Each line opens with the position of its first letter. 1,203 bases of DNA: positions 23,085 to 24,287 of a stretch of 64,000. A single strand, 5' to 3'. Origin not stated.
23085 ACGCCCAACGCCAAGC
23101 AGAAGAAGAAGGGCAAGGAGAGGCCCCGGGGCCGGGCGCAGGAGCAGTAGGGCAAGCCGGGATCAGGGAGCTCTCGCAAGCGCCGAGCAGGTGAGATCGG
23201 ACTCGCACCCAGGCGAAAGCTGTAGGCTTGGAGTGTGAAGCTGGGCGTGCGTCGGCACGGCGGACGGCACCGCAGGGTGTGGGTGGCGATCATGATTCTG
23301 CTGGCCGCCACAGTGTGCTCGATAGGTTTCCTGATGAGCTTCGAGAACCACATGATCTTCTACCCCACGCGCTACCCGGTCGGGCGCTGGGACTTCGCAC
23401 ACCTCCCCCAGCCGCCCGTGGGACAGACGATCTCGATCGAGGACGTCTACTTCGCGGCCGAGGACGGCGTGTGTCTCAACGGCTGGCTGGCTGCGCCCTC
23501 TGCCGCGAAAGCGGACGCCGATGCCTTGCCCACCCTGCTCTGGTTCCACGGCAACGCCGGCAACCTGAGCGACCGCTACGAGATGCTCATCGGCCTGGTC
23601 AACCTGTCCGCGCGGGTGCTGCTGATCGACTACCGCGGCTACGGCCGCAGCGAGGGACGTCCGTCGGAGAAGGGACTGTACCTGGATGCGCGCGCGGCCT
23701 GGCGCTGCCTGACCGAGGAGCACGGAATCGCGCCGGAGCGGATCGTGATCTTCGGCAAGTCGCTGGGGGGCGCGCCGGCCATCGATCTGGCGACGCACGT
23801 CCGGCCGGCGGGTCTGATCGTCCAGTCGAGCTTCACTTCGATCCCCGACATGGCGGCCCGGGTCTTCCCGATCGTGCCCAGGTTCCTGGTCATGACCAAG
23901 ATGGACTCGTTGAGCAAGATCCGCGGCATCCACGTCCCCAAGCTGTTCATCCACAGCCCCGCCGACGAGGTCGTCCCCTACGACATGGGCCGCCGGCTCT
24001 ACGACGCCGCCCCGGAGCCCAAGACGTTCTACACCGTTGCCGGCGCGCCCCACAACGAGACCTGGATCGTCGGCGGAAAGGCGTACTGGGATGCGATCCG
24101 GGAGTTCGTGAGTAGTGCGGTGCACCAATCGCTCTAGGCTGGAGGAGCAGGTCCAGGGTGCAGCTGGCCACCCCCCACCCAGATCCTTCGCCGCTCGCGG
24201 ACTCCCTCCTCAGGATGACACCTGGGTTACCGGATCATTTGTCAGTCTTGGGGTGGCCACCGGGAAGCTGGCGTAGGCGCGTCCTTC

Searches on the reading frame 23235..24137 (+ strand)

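Call 8: search_protein_families(library=pfam, proteins=[window:23235-24137:+])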
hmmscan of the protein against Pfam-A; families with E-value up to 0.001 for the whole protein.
window:23235-24137:+ (300 aa): 5 families
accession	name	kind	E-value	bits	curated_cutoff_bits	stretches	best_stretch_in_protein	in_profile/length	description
PF12146.15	Hydrolase_4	-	4.4e-14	52.8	27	1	101-207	7-117/239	Serine aminopeptidase, S33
PF00561.26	Abhydrolase_1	-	3.6e-09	37.1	25.8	1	99-183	1-84/245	alpha/beta hydrolase fold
PF12697.13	Abhydrolase_6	-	4.7e-07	31.1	26.3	1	104-272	4-146/217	Alpha/beta hydrolase family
PF05448.18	AXE1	-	1.1e-05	24.9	21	0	66-137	54-121/321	Acetyl xylan esterase (AXE1)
PF00326.27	Peptidase_S9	-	0.00095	19.2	22.6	0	150-180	46-76/213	Prolyl oligopeptidase family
